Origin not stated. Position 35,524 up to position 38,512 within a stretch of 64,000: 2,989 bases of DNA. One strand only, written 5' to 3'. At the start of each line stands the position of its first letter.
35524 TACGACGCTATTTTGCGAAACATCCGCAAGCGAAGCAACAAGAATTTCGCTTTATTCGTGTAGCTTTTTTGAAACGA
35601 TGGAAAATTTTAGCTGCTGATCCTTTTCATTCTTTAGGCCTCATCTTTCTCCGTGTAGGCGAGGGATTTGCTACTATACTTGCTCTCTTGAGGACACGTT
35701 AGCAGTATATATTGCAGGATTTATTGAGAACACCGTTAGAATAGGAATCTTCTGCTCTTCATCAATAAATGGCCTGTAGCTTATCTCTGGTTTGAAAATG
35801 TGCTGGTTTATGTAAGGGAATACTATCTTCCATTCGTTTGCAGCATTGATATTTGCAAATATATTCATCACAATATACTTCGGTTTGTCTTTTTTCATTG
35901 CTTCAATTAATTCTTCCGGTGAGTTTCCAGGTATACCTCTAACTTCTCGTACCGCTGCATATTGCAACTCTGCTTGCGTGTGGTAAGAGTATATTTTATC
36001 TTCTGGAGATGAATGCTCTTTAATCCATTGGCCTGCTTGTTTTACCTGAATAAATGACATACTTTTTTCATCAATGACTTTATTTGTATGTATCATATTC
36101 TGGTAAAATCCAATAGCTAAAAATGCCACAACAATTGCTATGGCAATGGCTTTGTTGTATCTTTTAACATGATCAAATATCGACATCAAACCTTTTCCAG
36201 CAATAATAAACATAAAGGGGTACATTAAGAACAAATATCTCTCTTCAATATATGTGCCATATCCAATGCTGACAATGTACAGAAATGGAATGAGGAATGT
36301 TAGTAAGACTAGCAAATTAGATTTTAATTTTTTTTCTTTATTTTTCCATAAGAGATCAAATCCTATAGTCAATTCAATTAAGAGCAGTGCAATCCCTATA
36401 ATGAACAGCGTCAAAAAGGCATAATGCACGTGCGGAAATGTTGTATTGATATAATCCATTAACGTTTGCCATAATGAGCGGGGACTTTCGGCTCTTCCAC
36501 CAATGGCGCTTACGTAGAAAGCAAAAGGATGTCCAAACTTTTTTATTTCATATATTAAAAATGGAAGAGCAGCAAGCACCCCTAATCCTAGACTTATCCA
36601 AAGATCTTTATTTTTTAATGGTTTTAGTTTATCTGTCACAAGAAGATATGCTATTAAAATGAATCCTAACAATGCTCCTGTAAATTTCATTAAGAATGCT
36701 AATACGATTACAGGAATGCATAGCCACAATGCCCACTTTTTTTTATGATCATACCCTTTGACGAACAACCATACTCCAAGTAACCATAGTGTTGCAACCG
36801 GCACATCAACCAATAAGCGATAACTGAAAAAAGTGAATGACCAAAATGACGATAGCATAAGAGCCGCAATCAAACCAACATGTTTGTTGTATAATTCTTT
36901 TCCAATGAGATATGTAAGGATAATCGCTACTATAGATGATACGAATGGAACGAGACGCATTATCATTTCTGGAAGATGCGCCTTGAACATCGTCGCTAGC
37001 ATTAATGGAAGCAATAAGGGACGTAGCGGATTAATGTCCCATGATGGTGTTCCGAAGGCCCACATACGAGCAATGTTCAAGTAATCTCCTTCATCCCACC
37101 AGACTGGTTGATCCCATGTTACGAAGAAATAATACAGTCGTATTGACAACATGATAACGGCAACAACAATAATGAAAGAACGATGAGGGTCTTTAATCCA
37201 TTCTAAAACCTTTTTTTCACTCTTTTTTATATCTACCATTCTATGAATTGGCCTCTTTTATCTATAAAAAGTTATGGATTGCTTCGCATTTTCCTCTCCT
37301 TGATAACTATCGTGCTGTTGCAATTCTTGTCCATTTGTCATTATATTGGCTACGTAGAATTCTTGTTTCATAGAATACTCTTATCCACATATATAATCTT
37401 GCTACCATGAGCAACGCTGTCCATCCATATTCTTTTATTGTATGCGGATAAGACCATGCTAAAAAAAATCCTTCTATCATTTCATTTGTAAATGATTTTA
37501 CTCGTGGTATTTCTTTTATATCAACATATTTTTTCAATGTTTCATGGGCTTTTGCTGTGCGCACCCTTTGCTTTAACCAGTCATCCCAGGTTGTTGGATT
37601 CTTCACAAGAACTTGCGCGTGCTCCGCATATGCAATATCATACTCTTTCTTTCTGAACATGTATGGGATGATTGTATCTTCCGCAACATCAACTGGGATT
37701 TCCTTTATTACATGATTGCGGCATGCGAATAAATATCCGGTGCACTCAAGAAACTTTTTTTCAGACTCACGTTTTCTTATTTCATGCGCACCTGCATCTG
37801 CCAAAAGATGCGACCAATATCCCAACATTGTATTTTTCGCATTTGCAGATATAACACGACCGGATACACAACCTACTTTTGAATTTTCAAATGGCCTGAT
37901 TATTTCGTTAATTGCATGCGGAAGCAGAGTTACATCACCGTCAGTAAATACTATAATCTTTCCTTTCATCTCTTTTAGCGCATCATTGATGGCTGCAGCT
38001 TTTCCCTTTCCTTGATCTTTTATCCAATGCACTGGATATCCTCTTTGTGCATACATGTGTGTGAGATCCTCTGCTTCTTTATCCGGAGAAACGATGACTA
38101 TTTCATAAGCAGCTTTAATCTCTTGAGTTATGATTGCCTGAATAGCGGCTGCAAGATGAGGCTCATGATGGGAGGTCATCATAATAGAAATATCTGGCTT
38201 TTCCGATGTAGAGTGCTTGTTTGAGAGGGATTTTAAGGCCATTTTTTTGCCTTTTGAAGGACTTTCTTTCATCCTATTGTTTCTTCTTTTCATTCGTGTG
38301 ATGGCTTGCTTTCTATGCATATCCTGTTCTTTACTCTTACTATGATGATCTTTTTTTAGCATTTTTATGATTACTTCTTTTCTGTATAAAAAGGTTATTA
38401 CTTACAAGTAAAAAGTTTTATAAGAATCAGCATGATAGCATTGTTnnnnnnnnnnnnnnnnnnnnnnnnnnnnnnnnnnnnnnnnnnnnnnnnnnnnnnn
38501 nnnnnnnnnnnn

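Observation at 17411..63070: ~46-kb protein-glycosylation island: AglB, GlcNAc-1-P transferase, ~20 glycosyltransferases, two flippases, three Dol-P-sugar synthases paired with GT-C enzymes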

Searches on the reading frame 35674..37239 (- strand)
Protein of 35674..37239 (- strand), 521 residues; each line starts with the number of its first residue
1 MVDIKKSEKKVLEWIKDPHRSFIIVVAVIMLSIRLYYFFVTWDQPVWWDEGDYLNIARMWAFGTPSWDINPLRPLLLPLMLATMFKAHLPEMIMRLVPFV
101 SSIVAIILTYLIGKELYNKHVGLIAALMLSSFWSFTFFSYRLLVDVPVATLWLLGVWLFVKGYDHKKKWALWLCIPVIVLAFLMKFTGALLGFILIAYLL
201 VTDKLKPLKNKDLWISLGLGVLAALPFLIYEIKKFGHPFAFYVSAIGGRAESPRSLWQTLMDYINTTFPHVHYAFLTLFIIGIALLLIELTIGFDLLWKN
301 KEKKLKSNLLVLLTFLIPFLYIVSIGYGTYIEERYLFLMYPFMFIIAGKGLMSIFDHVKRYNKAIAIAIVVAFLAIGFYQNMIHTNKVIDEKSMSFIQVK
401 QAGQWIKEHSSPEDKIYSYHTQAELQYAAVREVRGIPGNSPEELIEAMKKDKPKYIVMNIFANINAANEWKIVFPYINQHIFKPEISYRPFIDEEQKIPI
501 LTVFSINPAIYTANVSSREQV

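Call 4: search_protein_families(library=pfam, proteins=[window:35674-37239:-], max_evalue=0.001)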
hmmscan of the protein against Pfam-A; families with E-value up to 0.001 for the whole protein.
window:35674-37239:- (521 aa): 1 family
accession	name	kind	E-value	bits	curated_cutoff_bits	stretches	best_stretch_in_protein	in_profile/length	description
PF13231.12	PMT_2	-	2.9e-16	60.5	26.1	1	74-230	3-160/160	Dolichyl-phosphate-mannose-protein mannosyltransferase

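Call 17: search_protein_families(library=ncbifam, proteins=[window:35674-37239:-], max_evalue=0.00001)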
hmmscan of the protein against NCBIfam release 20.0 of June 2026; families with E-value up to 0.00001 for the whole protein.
window:35674-37239:- (521 aa): 2 families
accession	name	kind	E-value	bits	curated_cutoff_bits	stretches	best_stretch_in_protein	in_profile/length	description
NF047440.1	LA3751_2_3_fam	subfamily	7.2e-12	44.9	200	1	83-400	90-400/460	LA_3751/LA_3752 family putative glycosyltransferase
NF047510.1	LIC_10190_fam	subfamily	2.9e-06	26.3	100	1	101-239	173-310/424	LIC_10190 family membrane protein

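Call 61: search_solved_structures(query=window:35674-37239:-, max_evalue=0.1)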
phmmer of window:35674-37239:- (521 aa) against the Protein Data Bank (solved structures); distinct sequences matched with E-value up to 0.1: 1.
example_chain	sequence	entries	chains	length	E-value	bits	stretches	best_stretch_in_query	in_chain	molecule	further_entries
1xi6_A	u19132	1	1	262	0.025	16.3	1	344-430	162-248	extragenic suppressor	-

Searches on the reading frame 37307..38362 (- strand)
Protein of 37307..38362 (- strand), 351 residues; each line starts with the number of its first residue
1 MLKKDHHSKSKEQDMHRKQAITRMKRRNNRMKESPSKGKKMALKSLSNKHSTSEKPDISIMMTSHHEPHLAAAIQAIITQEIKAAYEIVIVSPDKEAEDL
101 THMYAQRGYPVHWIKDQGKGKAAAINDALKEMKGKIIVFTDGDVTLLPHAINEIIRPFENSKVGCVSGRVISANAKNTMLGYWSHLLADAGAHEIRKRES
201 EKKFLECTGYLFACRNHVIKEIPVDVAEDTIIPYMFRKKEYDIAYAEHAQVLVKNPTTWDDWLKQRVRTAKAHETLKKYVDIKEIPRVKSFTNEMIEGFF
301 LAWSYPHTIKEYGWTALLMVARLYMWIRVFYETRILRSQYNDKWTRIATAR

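Call 4: search_protein_families(library=pfam, proteins=[window:37307-38362:-], max_evalue=0.001)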
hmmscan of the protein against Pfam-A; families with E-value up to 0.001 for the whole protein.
window:37307-38362:- (351 aa): 5 families
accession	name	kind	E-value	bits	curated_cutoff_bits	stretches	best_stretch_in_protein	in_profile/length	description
PF13641.12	Glyco_tranf_2_3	-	9.5e-20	72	27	1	56-269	1-227/230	Glycosyltransferase like family 2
PF00535.33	Glycos_transf_2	-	5.3e-15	56.2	23.3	1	59-221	1-166/168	Glycosyl transferase family 2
PF13632.12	Glyco_trans_2_3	-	1e-07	32.4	27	1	136-298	1-153/198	Glycosyl transferase family group 2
PF13506.12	Glyco_transf_21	-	3e-05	24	21.7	1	121-221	18-116/174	Glycosyl transferase family 21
PF12804.13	NTP_transf_3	-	0.00025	21.7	27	1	68-162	25-115/160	MobA-like NTP transferase domain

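Call 17: search_protein_families(library=ncbifam, proteins=[window:37307-38362:-], max_evalue=0.00001)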
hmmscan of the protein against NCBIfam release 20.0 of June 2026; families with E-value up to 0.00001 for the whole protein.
window:37307-38362:- (351 aa): 9 families
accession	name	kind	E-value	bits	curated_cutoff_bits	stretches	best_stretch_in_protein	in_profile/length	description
TIGR03937.1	PgaC_IcaA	equivalog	2.8e-16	59.5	422.3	1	45-311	34-310/407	poly-beta-1,6-N-acetyl-D-glucosamine synthase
TIGR03965.1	mycofact_glyco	equivalog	1.5e-12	47.1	280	1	50-271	68-298/467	mycofactocin biosynthesis glycosyltransferase MftF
NF041875.1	EPS_EpsD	equivalog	4.3e-12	46.1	370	1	61-273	5-227/325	exopolysaccharide biosynthesis glycosyltransferase EpsD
NF038299.1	EPS_HpsN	equivalog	3.5e-09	36.1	425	1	58-173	3-122/317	hormogonium polysaccharide biosynthesis glycosyltransferase HpsN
TIGR03111.1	glyc2_xrt_Gpos1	hypoth_equivalog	8.6e-09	34.7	363.95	1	46-175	39-174/439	TIGR03111 family XrtG-associated glycosyltransferase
TIGR04182.1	glyco_TIGR04182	equivalog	1.2e-08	34.7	325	1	71-172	12-111/293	S-layer glycoprotein N-glycosyltransferase AglJ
TIGR04242.1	nodulat_NodC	equivalog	6e-08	32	550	1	46-180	38-178/395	chitooligosaccharide synthase NodC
NF050050.1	ProtGlycPglI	equivalog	1.7e-07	30.9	500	1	56-174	2-124/306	GalNAc(5)-diNAcBac-PP-undecaprenol beta-1,3-glucosyltransferase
NF007482.0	PRK10073.1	equivalog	5.7e-07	28.9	423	1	53-155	3-107/334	glycosyltransferase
